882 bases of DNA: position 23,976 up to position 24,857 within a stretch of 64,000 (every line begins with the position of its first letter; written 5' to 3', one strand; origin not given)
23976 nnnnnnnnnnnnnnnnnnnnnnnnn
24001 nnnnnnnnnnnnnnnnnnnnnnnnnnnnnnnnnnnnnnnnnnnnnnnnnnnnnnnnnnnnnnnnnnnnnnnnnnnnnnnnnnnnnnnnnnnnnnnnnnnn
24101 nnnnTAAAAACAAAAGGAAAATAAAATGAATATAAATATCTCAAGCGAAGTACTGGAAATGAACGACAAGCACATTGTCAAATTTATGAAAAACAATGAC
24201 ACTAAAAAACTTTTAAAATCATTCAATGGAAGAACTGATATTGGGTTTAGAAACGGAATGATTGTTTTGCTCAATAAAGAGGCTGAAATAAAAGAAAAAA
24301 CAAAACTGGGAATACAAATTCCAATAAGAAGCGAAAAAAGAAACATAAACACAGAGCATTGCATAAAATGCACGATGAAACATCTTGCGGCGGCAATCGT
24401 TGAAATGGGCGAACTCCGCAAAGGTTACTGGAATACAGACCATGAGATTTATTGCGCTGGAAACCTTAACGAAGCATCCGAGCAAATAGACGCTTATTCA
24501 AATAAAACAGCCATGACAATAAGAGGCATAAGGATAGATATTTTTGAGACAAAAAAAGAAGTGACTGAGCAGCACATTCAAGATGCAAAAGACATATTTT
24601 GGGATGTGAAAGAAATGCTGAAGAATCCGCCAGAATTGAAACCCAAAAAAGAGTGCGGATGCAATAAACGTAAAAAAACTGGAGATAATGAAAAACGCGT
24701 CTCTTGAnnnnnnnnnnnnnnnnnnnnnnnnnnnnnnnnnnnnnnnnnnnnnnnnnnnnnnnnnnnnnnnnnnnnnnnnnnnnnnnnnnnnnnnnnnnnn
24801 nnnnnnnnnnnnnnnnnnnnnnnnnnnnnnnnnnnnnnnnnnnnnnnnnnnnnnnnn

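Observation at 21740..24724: AT-rich three-gene orphan island bounded by a MITE-like repeat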

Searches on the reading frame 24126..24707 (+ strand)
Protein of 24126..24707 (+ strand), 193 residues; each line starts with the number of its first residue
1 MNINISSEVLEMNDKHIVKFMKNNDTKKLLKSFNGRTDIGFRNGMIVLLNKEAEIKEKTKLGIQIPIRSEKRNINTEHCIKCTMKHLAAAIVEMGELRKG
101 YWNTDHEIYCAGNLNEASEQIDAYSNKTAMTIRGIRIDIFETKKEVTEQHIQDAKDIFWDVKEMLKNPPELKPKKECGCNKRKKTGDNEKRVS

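Call 4: search_protein_families(library=pfam, proteins=[window:24126-24707:+], max_evalue=1)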
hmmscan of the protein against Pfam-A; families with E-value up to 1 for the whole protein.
window:24126-24707:+ (193 aa): 2 families
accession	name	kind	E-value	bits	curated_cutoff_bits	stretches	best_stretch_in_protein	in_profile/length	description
PF22215.1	MLKL_N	-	0.11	12.5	27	0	7-34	62-89/142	Mixed lineage kinase domain-like N-terminal domain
PF00707.27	IF3_C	-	0.43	11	34.8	1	1-60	8-67/86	Translation initiation factor IF-3, C-terminal domain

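Call 5: search_protein_families(library=phrogs, proteins=[window:24126-24707:+], max_evalue=1)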
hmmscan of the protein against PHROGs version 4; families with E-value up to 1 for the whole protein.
window:24126-24707:+ (193 aa): 4 families
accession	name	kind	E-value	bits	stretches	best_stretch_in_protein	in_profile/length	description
phrog_10317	-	unknown function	0.0032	18.8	1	70-125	12-64/126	-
phrog_6119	-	unknown function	0.014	16.8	1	16-98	10-86/94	-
phrog_13698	-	unknown function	0.028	15.2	1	76-158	10-92/176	-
phrog_25505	-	unknown function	0.35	12.1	1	115-184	80-149/158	-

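Call 6: search_protein_families(library=padloc, proteins=[window:24126-24707:+], max_evalue=1)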
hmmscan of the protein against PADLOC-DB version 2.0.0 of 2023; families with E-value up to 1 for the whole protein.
window:24126-24707:+ (193 aa): 0 families

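Call 17: search_protein_families(library=phrogs, proteins=[L005:2-823:+, L005:833-1657:+, L005:1661-2605:+, L004:2433-4697:+, L004:4682-6211:+, L004:6222-6674:+, L004:6708-7217:+, L004:7214-7447:+, L004:7725-9092:+], max_evalue=0.1)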
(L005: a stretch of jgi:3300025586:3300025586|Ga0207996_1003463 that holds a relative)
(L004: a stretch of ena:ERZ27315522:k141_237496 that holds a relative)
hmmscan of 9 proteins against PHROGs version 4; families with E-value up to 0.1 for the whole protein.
L005:2-823:+ (273 aa): 4 families
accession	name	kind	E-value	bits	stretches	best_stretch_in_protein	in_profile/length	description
phrog_1272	-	tail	0.0012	17.6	1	13-128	761-874/1606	tail length tape measure protein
phrog_14279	-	unknown function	0.0013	19.4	1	111-192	20-101/207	-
phrog_4200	-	tail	0.0019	17.8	1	20-102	254-363/732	tail length tape measure protein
phrog_3321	-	other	0.024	15.8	1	114-186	42-113/132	rhodanese-related sulfurtransferase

L005:833-1657:+ (274 aa): 0 families

L005:1661-2605:+ (314 aa): 0 families

L004:2433-4697:+ (754 aa): 7 families
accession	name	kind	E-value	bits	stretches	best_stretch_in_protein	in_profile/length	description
phrog_5207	-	unknown function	7e-22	78.6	1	186-300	379-491/689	-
phrog_23595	-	tail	2.3e-15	57.5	1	169-282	240-350/440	minor tail protein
phrog_26941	-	tail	1.9e-14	54.3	1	197-303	292-397/603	tail protein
phrog_2824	-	head and packaging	1.9e-13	50.3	1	197-283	790-881/1151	virion structural protein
phrog_13892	-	tail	1.6e-07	31.8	1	145-292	422-587/676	minor tail protein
phrog_8780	-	tail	4.5e-07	29.4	1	193-448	338-575/755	minor tail protein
phrog_38190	-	unknown function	1.6e-05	25.5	1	401-472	227-297/351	-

L004:4682-6211:+ (509 aa): 1 family
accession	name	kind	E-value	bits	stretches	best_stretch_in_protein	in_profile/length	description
phrog_31512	-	unknown function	2.6e-05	25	0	291-338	196-244/247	-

L004:6222-6674:+ (150 aa): 0 families

L004:6708-7217:+ (169 aa): 2 families
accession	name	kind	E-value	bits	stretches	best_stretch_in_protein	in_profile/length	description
phrog_1158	-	tail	2.4e-23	83.8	1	33-145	18-136/205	tail assembly chaperone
phrog_6098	-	unknown function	2e-05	25.9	1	91-144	23-75/78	-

L004:7214-7447:+ (77 aa): 0 families

L004:7725-9092:+ (455 aa): 0 families

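Call 18: search_protein_families(library=pfam, proteins=[L005:2-823:+, L005:833-1657:+, L005:1661-2605:+, L004:2433-4697:+, L004:4682-6211:+, L004:6222-6674:+, L004:6708-7217:+, L004:7214-7447:+, L004:7725-9092:+], max_evalue=0.1)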
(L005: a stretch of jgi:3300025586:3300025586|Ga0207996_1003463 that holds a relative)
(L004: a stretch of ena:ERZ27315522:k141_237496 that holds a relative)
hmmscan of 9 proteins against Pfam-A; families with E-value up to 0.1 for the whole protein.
L005:2-823:+ (273 aa): 2 families
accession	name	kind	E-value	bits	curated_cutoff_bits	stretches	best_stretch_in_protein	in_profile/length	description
PF12186.13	AcylCoA_dehyd_C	-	0.057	14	27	0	161-192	17-48/111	Acyl-CoA dehydrogenase C terminal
PF12795.12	MscS_porin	-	0.077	13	34.4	0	158-220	32-98/238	Mechanosensitive ion channel porin domain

L005:833-1657:+ (274 aa): 0 families

L005:1661-2605:+ (314 aa): 2 families
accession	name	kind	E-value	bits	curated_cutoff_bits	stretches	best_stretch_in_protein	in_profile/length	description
PF10988.14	DUF2807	-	0.0071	16.5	24.2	0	194-244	18-65/181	Putative auto-transporter adhesin, head GIN domain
PF00241.25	Cofilin_ADF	-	0.04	14.1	22.4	0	201-261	8-70/125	Cofilin/tropomyosin-type actin-binding protein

L004:2433-4697:+ (754 aa): 0 families

L004:4682-6211:+ (509 aa): 0 families

L004:6222-6674:+ (150 aa): 0 families

L004:6708-7217:+ (169 aa): 1 family
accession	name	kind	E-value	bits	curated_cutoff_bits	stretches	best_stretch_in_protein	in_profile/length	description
PF07087.16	DUF1353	-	4.7e-15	55.4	22.5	1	43-132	5-91/91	Protein of unknown function (DUF1353)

L004:7214-7447:+ (77 aa): 1 family
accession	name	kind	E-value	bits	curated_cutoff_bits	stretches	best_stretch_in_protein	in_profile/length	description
PF16475.10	DUF5052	-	0.041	13.9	29.4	1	8-54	3-49/199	Domain of unknown function (DUF5052)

L004:7725-9092:+ (455 aa): 1 family
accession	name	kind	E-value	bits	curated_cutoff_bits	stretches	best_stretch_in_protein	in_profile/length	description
PF22637.2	CBM_4_9_1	-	0.0064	17.2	27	1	353-452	51-148/148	BppA domain 1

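Call 25: search_protein_families(library=phrogs, proteins=[L007:16-747:+, L007:2218-2700:+, L007:3433-6306:+, L007:6303-7790:+, L007:7783-8316:+, L007:8301-9992:+, L007:10409-13282:+, L007:13299-13772:+, L007:14010-14780:+, L007:14770-15735:+], max_evalue=0.01)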
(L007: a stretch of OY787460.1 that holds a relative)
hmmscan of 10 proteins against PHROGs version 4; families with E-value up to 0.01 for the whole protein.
L007:16-747:+ (243 aa): 1 family
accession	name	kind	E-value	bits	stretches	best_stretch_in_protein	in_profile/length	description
phrog_16681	-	unknown function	3.6e-08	34.7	1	95-238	64-197/201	-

L007:2218-2700:+ (160 aa): 3 families
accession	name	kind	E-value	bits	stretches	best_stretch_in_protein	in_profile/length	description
phrog_1280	-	other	4.1e-17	63.6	1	6-151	5-157/248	Ig domain containing protein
phrog_2175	-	other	6.9e-17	62.8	1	5-148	3-171/188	protein with Ig domain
phrog_885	-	tail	3.2e-06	27.4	1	18-72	36-91/338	major tail protein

L007:3433-6306:+ (957 aa): 7 families
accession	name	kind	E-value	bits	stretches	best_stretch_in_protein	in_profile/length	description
phrog_991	-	tail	4.1e-26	91.9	1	78-692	320-760/1966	tail length tape measure protein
phrog_23013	-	tail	1.1e-22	80.6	1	81-435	158-513/1379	tail length tape measure protein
phrog_1272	-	tail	1.8e-21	76.7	1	34-428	242-633/1606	tail length tape measure protein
phrog_1533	-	tail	6.7e-20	71.3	1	41-663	234-780/1688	tail length tape measure protein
phrog_14441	-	tail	1.2e-12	49.2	1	39-207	57-226/241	tail length tape measure protein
phrog_28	-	tail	1.9e-09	37.7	1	35-923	255-971/1228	tail length tape measure protein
phrog_28775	-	tail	2e-08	33.6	1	58-339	56-340/1303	tail length tape measure protein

L007:6303-7790:+ (495 aa): 0 families

L007:7783-8316:+ (177 aa): 0 families

L007:8301-9992:+ (563 aa): 0 families

L007:10409-13282:+ (957 aa): 8 families
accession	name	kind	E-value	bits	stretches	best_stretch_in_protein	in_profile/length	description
phrog_38707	-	unknown function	3.7e-28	99.6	1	212-387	385-563/675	-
phrog_33012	-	unknown function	1.3e-23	83.5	2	478-555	10-87/1364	-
phrog_15439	-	other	5.9e-20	73.3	1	269-340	36-107/290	peptidase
phrog_13892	-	tail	4.2e-08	33.6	1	253-435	438-623/676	minor tail protein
phrog_2952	-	tail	2e-07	31.4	1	268-336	205-271/488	minor tail protein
phrog_1446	-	tail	4.8e-05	23.9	1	272-336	77-140/251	minor tail protein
phrog_14839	-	unknown function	0.00075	20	1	300-345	42-87/227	-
phrog_25620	-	tail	0.00093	19.6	0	362-389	254-281/348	tail collar fiber protein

L007:13299-13772:+ (157 aa): 0 families

L007:14010-14780:+ (256 aa): 1 family
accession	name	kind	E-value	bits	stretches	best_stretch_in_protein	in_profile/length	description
phrog_944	-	moron, auxiliary metabolic gene and host takeover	0.0038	17.9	1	121-234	120-210/235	membrane protein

L007:14770-15735:+ (321 aa): 0 families

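Call 62: search_protein_families(library=phrogs, proteins=[L021:18-1523:+, L021:3105-3572:+, L021:4655-6973:+, L021:6970-7623:+, L021:7639-8457:+, L021:9136-9999:+, L021:11738-12358:+, L021:12369-13196:+, L021:13275-14444:+, L021:15447-16580:+], max_evalue=0.001)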
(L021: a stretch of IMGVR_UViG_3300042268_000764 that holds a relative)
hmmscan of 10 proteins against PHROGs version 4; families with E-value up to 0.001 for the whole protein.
L021:18-1523:+ (501 aa): 1 family
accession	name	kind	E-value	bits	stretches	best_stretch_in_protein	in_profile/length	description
phrog_1423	-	DNA, RNA and nucleotide metabolism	6e-94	317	1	5-443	115-469/1040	Reverse transcriptase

L021:3105-3572:+ (155 aa): 0 families

L021:4655-6973:+ (772 aa): 23 families
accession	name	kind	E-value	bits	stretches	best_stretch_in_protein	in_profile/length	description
phrog_1272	-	tail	5.6e-53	181.1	1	26-590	219-828/1606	tail length tape measure protein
phrog_1533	-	tail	7.6e-52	177.2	1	19-450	204-666/1688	tail length tape measure protein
phrog_991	-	tail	6.5e-51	174.2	1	25-656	256-920/1966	tail length tape measure protein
phrog_28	-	tail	7.2e-49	168.2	1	25-756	207-877/1228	tail length tape measure protein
phrog_4704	-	tail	2.2e-42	146.6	1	22-444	174-604/625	tail length tape measure protein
phrog_23013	-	tail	1.3e-35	123.5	1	23-449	93-522/1379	tail length tape measure protein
phrog_36688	-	tail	2.6e-27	95.8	1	30-415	38-436/1600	tail length tape measure protein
phrog_14441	-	tail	1.9e-21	77.9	1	23-229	38-241/241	tail length tape measure protein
phrog_9696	-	tail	7.6e-19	68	1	12-275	22-290/1415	tail length tape measure protein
phrog_167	-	tail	1.9e-17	63.4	1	26-440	250-711/1555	tail length tape measure protein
phrog_58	-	tail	3e-15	56.7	1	27-582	291-846/1544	tail length tape measure protein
phrog_5218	-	unknown function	2.5e-14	53.4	1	9-453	171-660/1599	-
phrog_28775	-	tail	1.4e-12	47.4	1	61-338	53-339/1303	tail length tape measure protein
phrog_37649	-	tail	3.1e-11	42.2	1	58-483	449-867/2006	tail length tape measure protein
phrog_1293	-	tail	5.7e-09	35.3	1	24-523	139-587/1424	tail length tape measure protein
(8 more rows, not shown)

L021:6970-7623:+ (217 aa): 0 families

L021:7639-8457:+ (272 aa): 0 families

L021:9136-9999:+ (287 aa): 0 families

L021:11738-12358:+ (206 aa): 0 families

L021:12369-13196:+ (275 aa): 0 families

L021:13275-14444:+ (389 aa): 13 families
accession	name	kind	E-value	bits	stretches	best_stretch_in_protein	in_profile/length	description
phrog_27782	-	unknown function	5.1e-32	112.3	1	97-229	150-283/644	-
phrog_2647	-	head and packaging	1e-30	108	1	89-250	89-258/336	head decoration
phrog_30390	-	unknown function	2.2e-24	86.9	2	131-249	547-674/766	-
phrog_11518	-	tail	3.9e-23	82.6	1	106-351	159-368/812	tail fiber protein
phrog_24595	-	head and packaging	8.6e-21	75.7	1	84-238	18-187/325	virion structural protein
phrog_2824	-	head and packaging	3.1e-19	69.5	1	107-259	926-1078/1151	virion structural protein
phrog_14570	-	unknown function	2.2e-15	57.3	1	98-215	149-271/540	-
phrog_16867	-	unknown function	4.1e-14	53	1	111-226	72-187/631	-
phrog_17264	-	unknown function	2.5e-12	47.8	1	122-214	6-90/147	-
phrog_16122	-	head and packaging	3.4e-06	27.3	0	88-261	179-333/526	virion structural protein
phrog_14824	-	unknown function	8.1e-06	25.3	1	113-174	18-83/719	-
phrog_29292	-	unknown function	0.0002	20.7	1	68-107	706-745/880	-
phrog_10294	-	unknown function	0.00039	20.3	1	69-108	392-431/521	-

L021:15447-16580:+ (377 aa): 1 family
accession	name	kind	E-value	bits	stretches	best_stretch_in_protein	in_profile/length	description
phrog_13336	-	unknown function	7.3e-05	23.2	1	30-150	3-98/339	-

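Call 87: search_protein_families(library=ncbifam, proteins=[P0001, P0002, P0003, L004:2433-4697:+, L007:6303-7790:+, L007:10409-13282:+, L005:833-1657:+], max_evalue=0.01)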
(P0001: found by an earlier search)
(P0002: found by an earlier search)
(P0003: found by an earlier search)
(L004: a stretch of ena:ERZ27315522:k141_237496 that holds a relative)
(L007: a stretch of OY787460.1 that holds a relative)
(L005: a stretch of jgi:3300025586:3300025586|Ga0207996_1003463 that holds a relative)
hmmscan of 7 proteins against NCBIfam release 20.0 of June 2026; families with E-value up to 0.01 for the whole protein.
P0001 (172 aa): 0 families

P0002 (520 aa): 0 families

P0003 (193 aa): 0 families

L004:2433-4697:+ (754 aa): 0 families

L007:6303-7790:+ (495 aa): 0 families

L007:10409-13282:+ (957 aa): 0 families

L005:833-1657:+ (274 aa): 0 families

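Call 89: search_protein_families(library=pfam, proteins=[P0008, P0018, P0019, P0020, P0021, P0022, P0023, L021:10001-11725:+, L011:1709-3967:+, L014:1-1560:+], max_evalue=0.1)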
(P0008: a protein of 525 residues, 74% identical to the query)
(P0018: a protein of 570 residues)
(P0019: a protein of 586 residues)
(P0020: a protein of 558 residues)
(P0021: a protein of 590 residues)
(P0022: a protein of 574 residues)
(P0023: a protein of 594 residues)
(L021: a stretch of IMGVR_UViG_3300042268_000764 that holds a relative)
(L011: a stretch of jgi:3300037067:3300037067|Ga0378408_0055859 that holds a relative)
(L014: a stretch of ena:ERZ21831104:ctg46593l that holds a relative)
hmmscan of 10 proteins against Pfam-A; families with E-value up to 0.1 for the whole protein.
P0008 (525 aa): 2 families
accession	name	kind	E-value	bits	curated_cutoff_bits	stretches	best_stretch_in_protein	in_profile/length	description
PF11534.13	HTHP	-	0.071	13.9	25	0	286-334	22-70/72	Hexameric tyrosine-coordinated heme protein (HTHP)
PF18799.6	LPD5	-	0.076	13.7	27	0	315-346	77-106/144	Large polyvalent protein-associated domain 5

P0018 (570 aa): 0 families

P0019 (586 aa): 1 family
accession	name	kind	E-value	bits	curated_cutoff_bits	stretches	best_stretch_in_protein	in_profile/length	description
PF18799.6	LPD5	-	0.00099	19.8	27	0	316-348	78-110/144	Large polyvalent protein-associated domain 5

P0020 (558 aa): 1 family
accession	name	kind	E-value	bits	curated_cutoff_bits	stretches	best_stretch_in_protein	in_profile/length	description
PF18799.6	LPD5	-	0.0019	18.9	27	0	322-350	80-108/144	Large polyvalent protein-associated domain 5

P0021 (590 aa): 1 family
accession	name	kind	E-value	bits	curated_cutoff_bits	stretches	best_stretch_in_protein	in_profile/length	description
PF18799.6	LPD5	-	4.7e-06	27.4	27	1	301-339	71-109/144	Large polyvalent protein-associated domain 5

P0022 (574 aa): 0 families

P0023 (594 aa): 1 family
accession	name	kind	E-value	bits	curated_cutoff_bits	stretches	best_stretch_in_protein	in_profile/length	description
PF18799.6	LPD5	-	0.032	15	27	0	330-361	79-110/144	Large polyvalent protein-associated domain 5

L021:10001-11725:+ (574 aa): 0 families

L011:1709-3967:+ (752 aa): 0 families

L014:1-1560:+ (519 aa): 1 family
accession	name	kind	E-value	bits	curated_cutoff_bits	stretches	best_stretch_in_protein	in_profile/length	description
PF18799.6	LPD5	-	0.02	15.6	27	0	367-400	77-110/144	Large polyvalent protein-associated domain 5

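Call 92: search_protein_families(library=phrogs, proteins=[L007:18648-19739:+, L007:1032-1331:+, L007:1324-1737:+, L007:1734-2153:+, L007:2719-3099:+, L007:3099-3440:+, L021:18978-19874:+, L021:20275-21063:+, L021:16599-17183:+, L021:2594-3052:+], max_evalue=0.001)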
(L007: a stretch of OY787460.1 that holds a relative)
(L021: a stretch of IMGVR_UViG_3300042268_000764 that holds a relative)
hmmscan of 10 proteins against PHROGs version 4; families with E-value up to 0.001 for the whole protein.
L007:18648-19739:+ (363 aa): 2 families
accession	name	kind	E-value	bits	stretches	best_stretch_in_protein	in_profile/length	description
phrog_10724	-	unknown function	1.3e-15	58.5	1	6-78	11-83/253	-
phrog_9285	-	unknown function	2.2e-13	50.9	1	5-74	30-99/466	-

L007:1032-1331:+ (99 aa): 0 families

L007:1324-1737:+ (137 aa): 1 family
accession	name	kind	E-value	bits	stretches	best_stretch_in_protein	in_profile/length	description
phrog_5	-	connector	1.5e-06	29.2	1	20-136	101-206/239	tail completion or Neck1 protein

L007:1734-2153:+ (139 aa): 0 families

L007:2719-3099:+ (126 aa): 0 families

L007:3099-3440:+ (113 aa): 0 families

L021:18978-19874:+ (298 aa): 2 families
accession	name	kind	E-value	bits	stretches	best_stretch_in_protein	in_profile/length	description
phrog_2443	-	other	2.1e-76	259.2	1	4-296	152-422/801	amidoligase enzyme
phrog_7469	-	other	5.5e-08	33.6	1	49-230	33-206/357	amidoligase enzyme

L021:20275-21063:+ (262 aa): 4 families
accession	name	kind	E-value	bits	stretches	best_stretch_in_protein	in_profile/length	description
phrog_4736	-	other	3.4e-17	64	1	5-142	2-130/498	L-glutamine-D-fructose-6-phosphate aminotransferase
phrog_14519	-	moron, auxiliary metabolic gene and host takeover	7.7e-14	52.6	1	1-153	1-145/295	glutamine amidotransferase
phrog_13807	-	unknown function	2.4e-13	50.3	1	22-203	13-192/609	-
phrog_18128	-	other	9e-11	42.3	1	5-142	2-129/437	aminotransferase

L021:16599-17183:+ (194 aa): 0 families

L021:2594-3052:+ (152 aa): 4 families
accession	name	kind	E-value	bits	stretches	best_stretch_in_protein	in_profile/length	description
phrog_1407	-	tail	8.9e-14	52.6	1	14-137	24-155/258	major tail protein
phrog_41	-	tail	8.9e-06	26.5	1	34-137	36-142/245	major tail protein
phrog_10528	-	tail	0.00029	21.9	1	18-102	7-91/142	major tail protein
phrog_4574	-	tail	0.00043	21.2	1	41-88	29-75/147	major tail protein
